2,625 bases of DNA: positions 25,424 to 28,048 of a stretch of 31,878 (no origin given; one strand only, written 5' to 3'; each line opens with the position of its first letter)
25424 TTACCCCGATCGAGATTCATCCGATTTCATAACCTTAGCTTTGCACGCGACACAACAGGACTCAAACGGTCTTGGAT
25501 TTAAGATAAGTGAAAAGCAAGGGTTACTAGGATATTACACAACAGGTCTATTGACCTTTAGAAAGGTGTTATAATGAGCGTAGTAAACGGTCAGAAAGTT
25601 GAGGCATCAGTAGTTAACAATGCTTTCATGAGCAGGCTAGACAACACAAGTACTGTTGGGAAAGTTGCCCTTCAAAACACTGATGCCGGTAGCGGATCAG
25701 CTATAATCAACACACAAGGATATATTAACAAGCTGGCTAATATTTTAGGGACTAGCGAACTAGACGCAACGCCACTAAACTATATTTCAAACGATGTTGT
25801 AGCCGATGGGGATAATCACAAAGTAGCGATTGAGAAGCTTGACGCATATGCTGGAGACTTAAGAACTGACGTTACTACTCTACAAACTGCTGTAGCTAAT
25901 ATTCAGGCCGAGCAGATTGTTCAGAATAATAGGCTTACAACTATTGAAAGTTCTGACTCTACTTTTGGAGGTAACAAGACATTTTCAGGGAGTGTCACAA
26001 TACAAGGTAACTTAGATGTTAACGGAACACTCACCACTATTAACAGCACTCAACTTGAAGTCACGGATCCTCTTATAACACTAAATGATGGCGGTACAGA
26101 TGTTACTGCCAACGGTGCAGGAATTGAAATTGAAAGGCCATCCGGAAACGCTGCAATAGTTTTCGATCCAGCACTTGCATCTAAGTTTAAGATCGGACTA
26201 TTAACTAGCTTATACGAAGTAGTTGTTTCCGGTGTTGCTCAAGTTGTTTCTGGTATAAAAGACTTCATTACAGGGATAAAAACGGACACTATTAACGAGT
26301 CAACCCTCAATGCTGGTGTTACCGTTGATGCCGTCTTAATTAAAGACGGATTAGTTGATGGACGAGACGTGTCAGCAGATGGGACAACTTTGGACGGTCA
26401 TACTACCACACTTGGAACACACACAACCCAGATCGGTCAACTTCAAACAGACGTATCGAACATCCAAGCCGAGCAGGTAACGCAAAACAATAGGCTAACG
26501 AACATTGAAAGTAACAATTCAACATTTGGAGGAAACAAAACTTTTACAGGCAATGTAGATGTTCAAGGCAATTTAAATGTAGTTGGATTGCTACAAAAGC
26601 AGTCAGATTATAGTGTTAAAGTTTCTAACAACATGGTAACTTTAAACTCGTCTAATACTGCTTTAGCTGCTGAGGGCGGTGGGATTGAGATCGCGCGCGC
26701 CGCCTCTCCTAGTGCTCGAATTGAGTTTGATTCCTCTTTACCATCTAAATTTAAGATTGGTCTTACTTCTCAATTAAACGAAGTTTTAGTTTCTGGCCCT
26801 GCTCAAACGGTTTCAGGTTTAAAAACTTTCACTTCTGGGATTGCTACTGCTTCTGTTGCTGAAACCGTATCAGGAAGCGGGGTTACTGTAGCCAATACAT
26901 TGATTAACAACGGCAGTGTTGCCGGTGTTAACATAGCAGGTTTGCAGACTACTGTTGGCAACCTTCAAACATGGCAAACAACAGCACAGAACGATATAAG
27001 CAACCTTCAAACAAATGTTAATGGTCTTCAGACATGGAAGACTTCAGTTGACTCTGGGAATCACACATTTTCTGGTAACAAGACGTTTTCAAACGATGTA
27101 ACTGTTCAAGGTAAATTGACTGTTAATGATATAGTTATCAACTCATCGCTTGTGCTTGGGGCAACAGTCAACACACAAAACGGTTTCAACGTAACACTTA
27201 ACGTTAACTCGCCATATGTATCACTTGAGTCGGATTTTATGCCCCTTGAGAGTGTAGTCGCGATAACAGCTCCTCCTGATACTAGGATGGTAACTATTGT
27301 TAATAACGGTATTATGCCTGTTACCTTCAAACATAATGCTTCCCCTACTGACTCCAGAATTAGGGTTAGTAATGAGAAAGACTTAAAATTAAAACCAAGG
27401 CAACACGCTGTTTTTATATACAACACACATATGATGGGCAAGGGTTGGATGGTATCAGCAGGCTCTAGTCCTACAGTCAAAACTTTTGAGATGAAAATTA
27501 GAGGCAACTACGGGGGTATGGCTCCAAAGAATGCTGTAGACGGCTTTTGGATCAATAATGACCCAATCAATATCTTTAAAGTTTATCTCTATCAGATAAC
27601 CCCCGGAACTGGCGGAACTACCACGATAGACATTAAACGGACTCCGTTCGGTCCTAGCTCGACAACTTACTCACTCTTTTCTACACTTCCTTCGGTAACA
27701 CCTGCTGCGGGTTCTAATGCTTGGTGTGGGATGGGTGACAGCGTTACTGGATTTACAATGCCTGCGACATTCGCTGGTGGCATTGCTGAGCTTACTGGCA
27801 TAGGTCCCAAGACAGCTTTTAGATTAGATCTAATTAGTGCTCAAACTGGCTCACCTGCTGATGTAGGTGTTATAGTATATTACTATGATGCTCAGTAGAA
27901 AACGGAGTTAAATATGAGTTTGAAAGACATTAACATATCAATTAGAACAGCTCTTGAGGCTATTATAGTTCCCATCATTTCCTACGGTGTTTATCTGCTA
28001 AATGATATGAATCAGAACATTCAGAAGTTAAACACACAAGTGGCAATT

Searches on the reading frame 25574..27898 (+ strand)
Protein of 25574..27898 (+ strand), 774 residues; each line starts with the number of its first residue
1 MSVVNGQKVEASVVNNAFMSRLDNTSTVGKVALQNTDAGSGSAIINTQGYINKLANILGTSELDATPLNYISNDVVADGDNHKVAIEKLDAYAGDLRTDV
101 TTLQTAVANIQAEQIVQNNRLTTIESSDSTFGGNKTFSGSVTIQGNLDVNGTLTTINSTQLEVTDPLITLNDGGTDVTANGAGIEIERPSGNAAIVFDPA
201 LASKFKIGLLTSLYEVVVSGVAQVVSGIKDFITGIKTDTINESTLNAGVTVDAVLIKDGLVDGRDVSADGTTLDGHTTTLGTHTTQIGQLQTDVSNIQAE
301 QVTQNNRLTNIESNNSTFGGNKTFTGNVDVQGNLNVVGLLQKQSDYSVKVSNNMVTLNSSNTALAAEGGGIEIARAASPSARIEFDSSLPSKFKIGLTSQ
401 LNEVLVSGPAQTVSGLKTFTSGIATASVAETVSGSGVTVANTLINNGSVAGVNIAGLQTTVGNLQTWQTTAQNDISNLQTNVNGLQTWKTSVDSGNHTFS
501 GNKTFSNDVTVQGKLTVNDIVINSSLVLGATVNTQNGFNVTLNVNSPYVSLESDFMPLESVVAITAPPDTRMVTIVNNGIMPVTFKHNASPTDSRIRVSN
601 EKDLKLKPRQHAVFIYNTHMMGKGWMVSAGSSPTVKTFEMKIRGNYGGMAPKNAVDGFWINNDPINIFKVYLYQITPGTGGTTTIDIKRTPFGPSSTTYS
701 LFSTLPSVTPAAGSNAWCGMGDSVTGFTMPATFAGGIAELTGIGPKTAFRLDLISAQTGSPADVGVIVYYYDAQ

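Call 37: search_protein_families(library=phrogs, proteins=[window:25574-27898:+], max_evalue=0.001)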
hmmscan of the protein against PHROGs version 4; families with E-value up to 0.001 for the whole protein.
window:25574-27898:+ (774 aa): 2 families
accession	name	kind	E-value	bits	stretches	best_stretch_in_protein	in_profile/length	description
phrog_36132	-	unknown function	2.1e-06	28.3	1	136-192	81-139/338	-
phrog_15769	-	unknown function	0.0001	22.2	1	47-256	226-416/560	-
